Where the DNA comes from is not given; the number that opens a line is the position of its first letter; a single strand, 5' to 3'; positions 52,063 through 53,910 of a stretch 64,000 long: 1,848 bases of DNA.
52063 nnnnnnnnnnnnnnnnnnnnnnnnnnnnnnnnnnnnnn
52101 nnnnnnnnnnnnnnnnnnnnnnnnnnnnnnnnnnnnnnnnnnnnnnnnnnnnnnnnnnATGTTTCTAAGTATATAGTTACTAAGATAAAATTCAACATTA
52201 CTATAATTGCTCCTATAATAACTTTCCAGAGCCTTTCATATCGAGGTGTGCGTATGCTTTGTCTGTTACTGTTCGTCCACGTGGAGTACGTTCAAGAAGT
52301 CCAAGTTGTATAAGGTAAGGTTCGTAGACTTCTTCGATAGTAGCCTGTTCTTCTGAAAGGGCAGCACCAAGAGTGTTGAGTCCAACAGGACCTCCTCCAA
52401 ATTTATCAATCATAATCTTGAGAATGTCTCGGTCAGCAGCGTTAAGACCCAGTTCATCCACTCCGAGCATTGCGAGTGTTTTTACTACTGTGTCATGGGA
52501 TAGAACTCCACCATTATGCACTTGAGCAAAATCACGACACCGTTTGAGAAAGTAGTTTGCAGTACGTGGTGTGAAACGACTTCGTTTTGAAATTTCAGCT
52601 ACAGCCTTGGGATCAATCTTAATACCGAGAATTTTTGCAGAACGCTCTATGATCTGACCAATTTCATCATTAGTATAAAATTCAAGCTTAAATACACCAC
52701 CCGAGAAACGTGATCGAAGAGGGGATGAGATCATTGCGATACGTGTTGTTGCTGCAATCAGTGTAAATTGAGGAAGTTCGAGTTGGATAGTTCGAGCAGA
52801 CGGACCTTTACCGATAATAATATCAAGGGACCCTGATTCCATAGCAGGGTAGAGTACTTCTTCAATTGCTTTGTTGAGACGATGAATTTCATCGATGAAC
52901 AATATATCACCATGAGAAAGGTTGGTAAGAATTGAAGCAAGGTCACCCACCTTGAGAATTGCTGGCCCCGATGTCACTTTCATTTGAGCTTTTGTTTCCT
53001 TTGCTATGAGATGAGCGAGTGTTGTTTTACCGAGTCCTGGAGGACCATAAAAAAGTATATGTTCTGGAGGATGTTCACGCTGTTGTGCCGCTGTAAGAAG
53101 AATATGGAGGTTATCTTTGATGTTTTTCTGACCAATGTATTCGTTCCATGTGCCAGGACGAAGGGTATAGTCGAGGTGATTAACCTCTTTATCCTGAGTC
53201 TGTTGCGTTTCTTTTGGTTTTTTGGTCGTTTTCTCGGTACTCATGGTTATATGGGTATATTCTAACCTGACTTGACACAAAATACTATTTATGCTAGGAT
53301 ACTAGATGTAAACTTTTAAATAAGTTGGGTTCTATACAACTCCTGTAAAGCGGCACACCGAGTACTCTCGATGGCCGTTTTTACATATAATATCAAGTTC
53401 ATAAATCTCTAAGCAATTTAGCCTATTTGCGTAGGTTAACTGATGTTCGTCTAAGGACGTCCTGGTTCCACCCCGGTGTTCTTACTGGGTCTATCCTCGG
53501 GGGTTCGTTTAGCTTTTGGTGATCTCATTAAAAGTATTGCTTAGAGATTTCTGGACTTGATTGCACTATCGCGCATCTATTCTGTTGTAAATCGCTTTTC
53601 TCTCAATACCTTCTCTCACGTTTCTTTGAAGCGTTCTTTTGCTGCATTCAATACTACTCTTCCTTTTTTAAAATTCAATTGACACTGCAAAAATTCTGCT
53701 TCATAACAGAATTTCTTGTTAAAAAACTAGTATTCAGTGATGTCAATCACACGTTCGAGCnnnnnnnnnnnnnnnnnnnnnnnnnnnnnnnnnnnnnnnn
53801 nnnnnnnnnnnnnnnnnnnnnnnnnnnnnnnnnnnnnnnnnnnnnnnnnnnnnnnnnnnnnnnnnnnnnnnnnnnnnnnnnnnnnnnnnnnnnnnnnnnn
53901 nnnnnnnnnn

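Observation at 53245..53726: Unusually long (about 480 bp) gap with a 148 bp inverted-repeat-bounded GC-rich structured core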

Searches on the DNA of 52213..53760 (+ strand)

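Call 5: search_rna_families(source=window, start=53200, end=53760, threshold=evalue, max_evalue=10, show_alignments=4)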
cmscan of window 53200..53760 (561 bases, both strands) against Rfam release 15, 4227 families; matches with E-value up to 10: 3.
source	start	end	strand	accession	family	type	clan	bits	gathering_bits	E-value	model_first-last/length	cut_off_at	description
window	53688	53730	+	RF02433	SpF36_sRNA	Gene; sRNA;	-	19.3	48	5.8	1-51/51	no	Streptococcus sRNA SpF36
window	53239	53289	+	RF02931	Bacilli-1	Gene; sRNA;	-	18.2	55.6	0.16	1-65/65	no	Bacilli-1 RNA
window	53667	53758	+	RF00706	mir-263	Gene; miRNA;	CL00093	14.4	51.3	1.8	1-86/86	no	mir-263 microRNA precursor family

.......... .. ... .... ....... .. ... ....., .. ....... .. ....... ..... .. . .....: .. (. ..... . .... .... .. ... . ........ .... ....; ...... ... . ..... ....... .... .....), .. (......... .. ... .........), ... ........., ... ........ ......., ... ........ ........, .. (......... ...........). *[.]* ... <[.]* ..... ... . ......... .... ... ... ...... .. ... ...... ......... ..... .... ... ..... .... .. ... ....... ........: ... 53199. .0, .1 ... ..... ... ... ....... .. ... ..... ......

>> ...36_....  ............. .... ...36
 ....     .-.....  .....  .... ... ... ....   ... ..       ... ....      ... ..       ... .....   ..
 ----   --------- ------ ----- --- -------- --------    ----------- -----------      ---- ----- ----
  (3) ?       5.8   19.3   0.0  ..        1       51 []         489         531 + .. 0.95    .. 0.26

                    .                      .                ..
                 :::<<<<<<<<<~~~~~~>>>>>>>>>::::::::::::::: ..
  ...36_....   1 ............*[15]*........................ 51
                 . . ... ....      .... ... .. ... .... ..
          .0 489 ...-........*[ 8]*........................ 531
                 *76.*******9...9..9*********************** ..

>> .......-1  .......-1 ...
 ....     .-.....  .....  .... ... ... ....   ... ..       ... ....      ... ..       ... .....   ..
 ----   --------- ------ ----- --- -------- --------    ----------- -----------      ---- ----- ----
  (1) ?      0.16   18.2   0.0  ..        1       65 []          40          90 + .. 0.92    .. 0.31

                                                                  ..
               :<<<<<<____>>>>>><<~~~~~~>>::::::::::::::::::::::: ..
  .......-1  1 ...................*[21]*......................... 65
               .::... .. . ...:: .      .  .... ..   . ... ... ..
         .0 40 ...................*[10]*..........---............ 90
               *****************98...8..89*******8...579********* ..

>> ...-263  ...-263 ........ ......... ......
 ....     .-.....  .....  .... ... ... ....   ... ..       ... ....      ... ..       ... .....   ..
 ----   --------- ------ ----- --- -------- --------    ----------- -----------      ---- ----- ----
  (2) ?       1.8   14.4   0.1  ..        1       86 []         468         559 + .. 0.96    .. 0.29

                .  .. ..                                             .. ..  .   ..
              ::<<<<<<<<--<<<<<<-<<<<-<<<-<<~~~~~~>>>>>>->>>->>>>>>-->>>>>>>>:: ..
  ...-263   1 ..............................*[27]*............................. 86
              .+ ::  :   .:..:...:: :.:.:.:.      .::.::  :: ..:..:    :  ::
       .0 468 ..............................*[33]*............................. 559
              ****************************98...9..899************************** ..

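Call 28: build_rna_model(alignment_id=A2, structure=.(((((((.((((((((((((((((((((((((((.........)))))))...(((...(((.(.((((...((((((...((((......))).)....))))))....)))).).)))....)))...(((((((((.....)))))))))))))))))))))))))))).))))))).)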
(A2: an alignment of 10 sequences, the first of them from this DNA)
Model R1 built from alignment A2 (10 sequences, 182 columns); structure: as given.
model positions 168; base pairs 63; branch points 2; effective number of sequences 2.44; information 0.59 bits per position. Calibrated on 0.2 Mb of random sequence (short: E-values are rough).
structure used (alignment columns):
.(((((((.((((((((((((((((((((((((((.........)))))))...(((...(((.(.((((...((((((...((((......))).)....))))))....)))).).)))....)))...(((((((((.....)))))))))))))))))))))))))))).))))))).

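Call 29: search_with_rna_model(model_id=R1, sources=[window, L001, L002, L003, L004, L005, L006, L007, L008, L009, L010, L011, L012, L013, L014, L015, L016, L017, L018, L019, L020, L021, L022, L023, L024, L025, L026, L027, L028, L029, L030, L031, L032, L033, L034, L035, L036, L037, L038, L039, L040, L041, L042, L043, L044, L045, L046, L047, L048, L049, L050, L051, L052, L053, L054, L055, L056, L057, L058, L059, L060, L061, L062, L063, L064, L065, L066, L067, L068, L069, L070, L071, L072, L073, L074, L075, L076, L077, L078, L079, L080], max_evalue=1, make_alignment=true)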
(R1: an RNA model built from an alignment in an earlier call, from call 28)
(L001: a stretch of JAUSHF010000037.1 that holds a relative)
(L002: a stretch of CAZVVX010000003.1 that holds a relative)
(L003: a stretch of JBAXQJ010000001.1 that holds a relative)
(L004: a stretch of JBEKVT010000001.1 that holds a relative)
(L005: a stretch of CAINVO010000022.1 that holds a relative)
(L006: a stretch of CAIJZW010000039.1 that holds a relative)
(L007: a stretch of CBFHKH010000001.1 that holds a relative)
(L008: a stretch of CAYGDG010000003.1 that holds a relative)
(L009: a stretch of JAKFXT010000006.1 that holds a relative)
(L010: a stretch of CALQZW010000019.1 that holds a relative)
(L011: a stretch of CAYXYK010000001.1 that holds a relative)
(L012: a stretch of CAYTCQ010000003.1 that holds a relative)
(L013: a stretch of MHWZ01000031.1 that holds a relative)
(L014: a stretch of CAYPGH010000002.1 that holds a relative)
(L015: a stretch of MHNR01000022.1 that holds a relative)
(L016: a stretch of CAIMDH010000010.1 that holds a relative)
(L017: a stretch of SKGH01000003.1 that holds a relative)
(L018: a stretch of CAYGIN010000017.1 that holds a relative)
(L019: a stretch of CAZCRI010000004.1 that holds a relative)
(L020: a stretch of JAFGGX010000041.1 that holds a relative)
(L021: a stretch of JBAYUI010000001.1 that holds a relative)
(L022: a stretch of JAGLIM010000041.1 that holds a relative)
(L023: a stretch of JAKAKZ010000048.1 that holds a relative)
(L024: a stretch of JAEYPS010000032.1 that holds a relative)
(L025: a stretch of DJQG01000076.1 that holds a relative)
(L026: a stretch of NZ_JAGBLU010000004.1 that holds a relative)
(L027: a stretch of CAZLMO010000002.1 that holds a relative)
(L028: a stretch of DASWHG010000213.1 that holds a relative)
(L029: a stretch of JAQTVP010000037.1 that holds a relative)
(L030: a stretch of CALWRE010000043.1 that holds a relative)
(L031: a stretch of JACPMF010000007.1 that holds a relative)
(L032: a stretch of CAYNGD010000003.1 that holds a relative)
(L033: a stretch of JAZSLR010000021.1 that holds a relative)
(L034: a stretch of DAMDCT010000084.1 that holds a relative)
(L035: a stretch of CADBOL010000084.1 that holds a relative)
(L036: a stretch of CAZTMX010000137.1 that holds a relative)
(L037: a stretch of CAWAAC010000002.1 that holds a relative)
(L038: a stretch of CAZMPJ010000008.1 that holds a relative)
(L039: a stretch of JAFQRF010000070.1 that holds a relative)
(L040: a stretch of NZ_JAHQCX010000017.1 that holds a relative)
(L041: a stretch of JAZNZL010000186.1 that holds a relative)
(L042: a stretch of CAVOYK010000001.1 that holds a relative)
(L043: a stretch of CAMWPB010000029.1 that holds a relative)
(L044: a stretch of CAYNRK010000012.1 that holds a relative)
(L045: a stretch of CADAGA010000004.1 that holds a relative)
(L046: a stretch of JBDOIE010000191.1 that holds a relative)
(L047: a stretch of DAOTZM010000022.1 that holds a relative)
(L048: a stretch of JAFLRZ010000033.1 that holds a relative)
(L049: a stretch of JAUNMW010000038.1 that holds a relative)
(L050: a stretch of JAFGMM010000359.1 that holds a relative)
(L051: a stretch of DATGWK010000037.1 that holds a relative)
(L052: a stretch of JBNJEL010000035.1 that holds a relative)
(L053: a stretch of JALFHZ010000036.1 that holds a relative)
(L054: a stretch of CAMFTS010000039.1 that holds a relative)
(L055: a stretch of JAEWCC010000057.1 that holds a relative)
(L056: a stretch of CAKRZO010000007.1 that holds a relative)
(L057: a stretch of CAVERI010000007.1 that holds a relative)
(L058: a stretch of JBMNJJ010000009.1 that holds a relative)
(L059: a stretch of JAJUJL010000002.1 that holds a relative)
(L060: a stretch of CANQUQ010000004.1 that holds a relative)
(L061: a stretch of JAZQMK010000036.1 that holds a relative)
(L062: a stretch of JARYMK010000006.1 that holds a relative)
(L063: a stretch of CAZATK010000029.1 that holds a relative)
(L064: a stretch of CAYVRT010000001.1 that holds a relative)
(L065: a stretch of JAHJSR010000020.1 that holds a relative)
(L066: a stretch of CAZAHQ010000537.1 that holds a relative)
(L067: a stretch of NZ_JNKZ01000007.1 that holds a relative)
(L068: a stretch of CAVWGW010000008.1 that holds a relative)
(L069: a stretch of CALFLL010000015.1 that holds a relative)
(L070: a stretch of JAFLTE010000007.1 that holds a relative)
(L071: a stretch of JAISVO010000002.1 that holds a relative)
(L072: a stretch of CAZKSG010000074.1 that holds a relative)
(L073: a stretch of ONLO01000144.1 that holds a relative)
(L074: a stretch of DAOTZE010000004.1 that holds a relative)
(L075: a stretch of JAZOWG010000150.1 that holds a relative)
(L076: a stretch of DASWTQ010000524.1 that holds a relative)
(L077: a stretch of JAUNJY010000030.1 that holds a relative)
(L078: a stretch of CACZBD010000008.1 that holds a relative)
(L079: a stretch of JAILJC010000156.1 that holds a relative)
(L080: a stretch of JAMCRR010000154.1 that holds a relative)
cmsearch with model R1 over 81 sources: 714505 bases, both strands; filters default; matches with E-value up to 1: 40.
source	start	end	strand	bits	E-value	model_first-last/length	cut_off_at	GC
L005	3744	3909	-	152.9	2.3e-36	1-168/168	no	0.36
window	53391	53562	+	148.3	3.6e-35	1-168/168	no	0.41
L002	3762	3934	-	146.8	8.7e-35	1-168/168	no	0.39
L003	3696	3867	-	145.2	2.2e-34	1-168/168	no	0.33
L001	3785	3959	-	142.2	1.3e-33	1-168/168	no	0.37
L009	3626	3796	-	136.2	4.4e-32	1-168/168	no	0.35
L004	3777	3944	-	123.8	6.7e-29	1-168/168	no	0.52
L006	2636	2795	-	114.8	1.4e-26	1-168/168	no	0.34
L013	3786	3953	-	114.7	1.4e-26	1-168/168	no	0.46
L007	3782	3940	-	108.8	4.6e-25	1-168/168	no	0.36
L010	962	1133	-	103.5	1.1e-23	1-168/168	no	0.48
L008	3686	3844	-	95.9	9.6e-22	1-168/168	no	0.43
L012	1354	1525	-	94.5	2.2e-21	1-168/168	no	0.42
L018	3810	3957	-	72.4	1e-15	1-168/168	no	0.43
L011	3623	3794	-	61.2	7.6e-13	1-168/168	no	0.44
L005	3744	3909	+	61.1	7.9e-13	1-168/168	no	0.36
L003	3696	3867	+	60.8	9.4e-13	1-168/168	no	0.33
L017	3647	3788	-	60.5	1.1e-12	1-168/168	no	0.44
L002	3762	3934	+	59.9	1.6e-12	1-168/168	no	0.39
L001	3785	3959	+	58.4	3.9e-12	1-168/168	no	0.37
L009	3626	3796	+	53.7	6.4e-11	1-168/168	no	0.35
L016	920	1063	-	52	1.7e-10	1-168/168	no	0.46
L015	3675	3859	-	49.5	7.4e-10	1-168/168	no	0.52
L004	3777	3944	+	48.8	1.1e-09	1-168/168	no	0.52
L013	3786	3953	+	46.4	4.8e-09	1-168/168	no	0.46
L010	962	1133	+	44.6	1.4e-08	1-168/168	no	0.48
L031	3731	3902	-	43.1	3.3e-08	1-168/168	no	0.56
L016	920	1063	+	42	6.1e-08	1-168/168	no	0.46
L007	3782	3940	+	41.3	9.5e-08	1-168/168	no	0.36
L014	3732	3862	-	40.7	1.4e-07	1-168/168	no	0.51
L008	3686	3844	+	39.3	3.1e-07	1-168/168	no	0.43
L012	1354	1525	+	35.8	2.5e-06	1-168/168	no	0.42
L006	2636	2795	+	35.5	2.9e-06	1-168/168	no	0.34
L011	3623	3794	+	34.8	4.6e-06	1-168/168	no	0.44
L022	3554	3713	-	33.3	1.1e-05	1-168/168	no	0.41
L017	3647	3788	+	30.4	6e-05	1-168/168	no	0.44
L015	3675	3859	+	28.5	0.00018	1-168/168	no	0.52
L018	3810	3957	+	28.4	0.00019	1-168/168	no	0.43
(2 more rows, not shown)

Alignment A3: 40 matches aligned to the model, 343 columns, each read 5' to 3' on its own strand. Consensus structure (alignment columns), stored with it:
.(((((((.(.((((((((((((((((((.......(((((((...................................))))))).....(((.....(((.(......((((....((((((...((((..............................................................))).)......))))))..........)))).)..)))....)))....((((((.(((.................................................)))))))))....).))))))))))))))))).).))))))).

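Call 34: search_rna_families(source=L031, start=3700, end=3935, threshold=evalue, max_evalue=10, show_alignments=2)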
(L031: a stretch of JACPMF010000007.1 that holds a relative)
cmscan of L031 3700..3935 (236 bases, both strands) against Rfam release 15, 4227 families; matches with E-value up to 10: 1.
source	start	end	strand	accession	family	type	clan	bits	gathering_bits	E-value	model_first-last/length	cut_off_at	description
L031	3700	3779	+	RF00599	SNORA77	Gene; snRNA; snoRNA; HACA-box;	-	13.3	42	1.8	43-125/125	5'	Small nucleolar RNA SNORA77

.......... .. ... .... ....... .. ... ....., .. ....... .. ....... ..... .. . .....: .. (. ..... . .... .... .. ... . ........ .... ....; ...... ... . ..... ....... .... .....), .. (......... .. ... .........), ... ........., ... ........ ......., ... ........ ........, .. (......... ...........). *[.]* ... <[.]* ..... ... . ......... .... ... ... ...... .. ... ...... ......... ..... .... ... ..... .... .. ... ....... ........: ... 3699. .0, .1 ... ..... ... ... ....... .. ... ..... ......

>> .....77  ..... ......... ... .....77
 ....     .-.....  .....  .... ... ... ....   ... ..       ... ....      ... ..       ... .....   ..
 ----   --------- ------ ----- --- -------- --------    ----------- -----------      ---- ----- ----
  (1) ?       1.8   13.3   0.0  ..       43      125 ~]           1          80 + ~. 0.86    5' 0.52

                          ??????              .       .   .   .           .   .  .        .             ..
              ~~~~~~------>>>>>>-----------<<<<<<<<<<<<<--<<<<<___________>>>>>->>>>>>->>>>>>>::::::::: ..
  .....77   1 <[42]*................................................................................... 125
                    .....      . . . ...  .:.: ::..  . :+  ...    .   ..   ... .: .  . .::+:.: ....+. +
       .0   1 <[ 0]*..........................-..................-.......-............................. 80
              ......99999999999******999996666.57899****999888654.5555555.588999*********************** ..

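Call 35: search_rna_families(source=L010, start=930, end=1165, threshold=evalue, max_evalue=10, show_alignments=2)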
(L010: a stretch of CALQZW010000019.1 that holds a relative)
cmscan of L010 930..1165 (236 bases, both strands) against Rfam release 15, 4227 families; matches with E-value up to 10: 2.
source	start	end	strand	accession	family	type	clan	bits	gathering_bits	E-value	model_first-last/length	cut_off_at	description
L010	947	998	-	RF03071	Sodium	Cis-reg; riboswitch;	-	11.3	40.5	5.9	1-55/55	no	Na+ riboswitch aptamer (DUF1646)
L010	930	1053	-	RF02042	HOTTIP_3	Gene; lncRNA;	-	4.1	50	7.1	1-111/353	3'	HOXA transcript at the distal tip, conserved region 3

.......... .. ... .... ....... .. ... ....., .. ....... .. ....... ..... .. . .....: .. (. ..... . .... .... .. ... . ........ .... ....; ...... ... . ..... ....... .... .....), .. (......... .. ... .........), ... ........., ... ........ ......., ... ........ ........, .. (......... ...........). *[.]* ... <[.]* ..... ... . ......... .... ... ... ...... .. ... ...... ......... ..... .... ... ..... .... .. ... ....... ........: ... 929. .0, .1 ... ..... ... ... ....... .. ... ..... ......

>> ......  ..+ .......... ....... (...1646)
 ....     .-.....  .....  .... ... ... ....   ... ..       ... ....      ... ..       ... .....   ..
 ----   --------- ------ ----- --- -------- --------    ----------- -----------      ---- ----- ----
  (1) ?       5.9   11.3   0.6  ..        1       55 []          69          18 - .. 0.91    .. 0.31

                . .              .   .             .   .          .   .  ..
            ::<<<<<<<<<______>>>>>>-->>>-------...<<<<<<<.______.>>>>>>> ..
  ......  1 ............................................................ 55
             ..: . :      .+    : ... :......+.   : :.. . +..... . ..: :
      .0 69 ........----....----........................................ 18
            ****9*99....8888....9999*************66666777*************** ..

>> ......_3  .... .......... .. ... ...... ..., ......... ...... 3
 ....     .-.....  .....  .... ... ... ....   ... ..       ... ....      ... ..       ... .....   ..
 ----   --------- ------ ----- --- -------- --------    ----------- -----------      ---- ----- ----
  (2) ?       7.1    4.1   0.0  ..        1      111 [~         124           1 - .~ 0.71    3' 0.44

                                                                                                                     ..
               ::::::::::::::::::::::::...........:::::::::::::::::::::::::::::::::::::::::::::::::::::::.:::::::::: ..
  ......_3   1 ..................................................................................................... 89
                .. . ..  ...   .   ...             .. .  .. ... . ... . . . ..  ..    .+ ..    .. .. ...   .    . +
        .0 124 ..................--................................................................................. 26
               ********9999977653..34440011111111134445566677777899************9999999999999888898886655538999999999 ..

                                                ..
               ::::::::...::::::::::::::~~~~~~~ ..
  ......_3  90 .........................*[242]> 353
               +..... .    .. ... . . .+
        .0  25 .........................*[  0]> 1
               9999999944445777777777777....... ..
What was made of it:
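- On 6S RNA: No 6S-family hit at E <= 10 for the window, L031 or L010 (calls 5, 34, 35).
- No member matches any Rfam 6S model, even at E <= 10 in searches of 236-561 nt (calls 5, 34, 35). No riboswitch family matches (calls 5, 34, 35).
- Tried and rejected: Permissive scans of the element in the window, L031 and L010 gave only noise: SpF36, Bacilli-1, mir-263, SNORA77, the sodium riboswitch and HOTTIP (calls 5, 34, 35).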

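Call 40: search_with_rna_model(model_id=R1, sources=[L104, L109, L170, L176, L139, L182, L152, L199, L085, L189, L120, L108, L192, L143, L135, L105, L117, L159, L300, L019, L020, L021, L023, L063, L065, L051], max_evalue=0.1, make_alignment=false)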
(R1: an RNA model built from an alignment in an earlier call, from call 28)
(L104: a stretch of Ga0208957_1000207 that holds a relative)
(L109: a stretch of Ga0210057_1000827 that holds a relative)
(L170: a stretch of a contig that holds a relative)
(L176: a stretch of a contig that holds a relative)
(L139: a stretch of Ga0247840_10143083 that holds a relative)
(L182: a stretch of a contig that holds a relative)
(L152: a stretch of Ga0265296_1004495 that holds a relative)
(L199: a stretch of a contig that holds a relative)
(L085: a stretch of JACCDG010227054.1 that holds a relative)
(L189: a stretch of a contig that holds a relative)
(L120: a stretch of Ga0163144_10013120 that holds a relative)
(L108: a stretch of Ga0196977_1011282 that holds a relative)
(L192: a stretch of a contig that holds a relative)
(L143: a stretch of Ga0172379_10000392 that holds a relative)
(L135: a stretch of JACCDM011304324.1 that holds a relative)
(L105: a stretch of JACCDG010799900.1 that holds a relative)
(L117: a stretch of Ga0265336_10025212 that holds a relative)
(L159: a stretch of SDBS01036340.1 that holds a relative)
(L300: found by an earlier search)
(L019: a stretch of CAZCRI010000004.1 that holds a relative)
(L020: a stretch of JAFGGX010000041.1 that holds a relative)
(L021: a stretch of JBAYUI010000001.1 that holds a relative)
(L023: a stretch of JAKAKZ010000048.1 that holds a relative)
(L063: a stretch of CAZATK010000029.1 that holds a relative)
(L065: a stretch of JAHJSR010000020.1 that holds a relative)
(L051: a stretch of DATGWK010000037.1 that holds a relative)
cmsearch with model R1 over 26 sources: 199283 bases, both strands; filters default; matches with E-value up to 0.1: 37.
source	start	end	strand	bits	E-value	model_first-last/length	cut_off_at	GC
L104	6999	7166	+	114.7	3.9e-27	1-168/168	no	0.46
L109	613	774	+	110.6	4.6e-26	1-168/168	no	0.38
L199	3223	3379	+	110.1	6e-26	1-168/168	no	0.36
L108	528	691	-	109.2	1e-25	1-168/168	no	0.38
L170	1885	2053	-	109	1.2e-25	1-168/168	no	0.47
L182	1893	2055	-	107.1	3.5e-25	1-168/168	no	0.4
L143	209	375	+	107.1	3.5e-25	1-168/168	no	0.34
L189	790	948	-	105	1.2e-24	1-168/168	no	0.4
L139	1147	1305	-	105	1.3e-24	1-168/168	no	0.35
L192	555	714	-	104.8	1.4e-24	1-168/168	no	0.32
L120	5105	5263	-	104.7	1.4e-24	1-168/168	no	0.36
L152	6048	6206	+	103.2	3.6e-24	1-168/168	no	0.37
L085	8551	8711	+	102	7.1e-24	1-168/168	no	0.33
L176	7500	7660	-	102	7.5e-24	1-168/168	no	0.5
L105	6794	6949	+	99.4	3.4e-23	1-168/168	no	0.41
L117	505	664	-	93.3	1.2e-21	1-168/168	no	0.33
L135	1209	1381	+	90.2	8e-21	1-168/168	no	0.44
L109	613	774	-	54.9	8.5e-12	1-168/168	no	0.38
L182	1893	2055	+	53.8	1.6e-11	1-168/168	no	0.4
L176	7500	7660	+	50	1.6e-10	1-168/168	no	0.5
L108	528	691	+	49.4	2.2e-10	1-168/168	no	0.38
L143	209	375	-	48.9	3e-10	1-168/168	no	0.34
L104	6999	7166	-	46.4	1.3e-09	1-168/168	no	0.46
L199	3223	3379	-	46.1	1.6e-09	1-168/168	no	0.36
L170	1885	2053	+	44.4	4.3e-09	1-168/168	no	0.47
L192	555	714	+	42.6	1.2e-08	1-168/168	no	0.32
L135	1209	1381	-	42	1.8e-08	1-168/168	no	0.44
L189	792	947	+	38.8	1.2e-07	1-168/168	no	0.4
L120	5105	5263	+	37.5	2.5e-07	1-168/168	no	0.36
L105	6794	6949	-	37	3.4e-07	1-168/168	no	0.41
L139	1147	1305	+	35.8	7.1e-07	1-168/168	no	0.35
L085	8551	8711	-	35.6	7.6e-07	1-168/168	no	0.33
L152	6048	6206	-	29.9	2.2e-05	1-168/168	no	0.37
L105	3938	3986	-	22.3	0.0019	1-168/168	no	0.31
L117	505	664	+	21.8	0.0027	1-168/168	no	0.33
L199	553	596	-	21.4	0.0035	1-168/168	no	0.23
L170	4401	4435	+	16.2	0.071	1-168/168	no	0.43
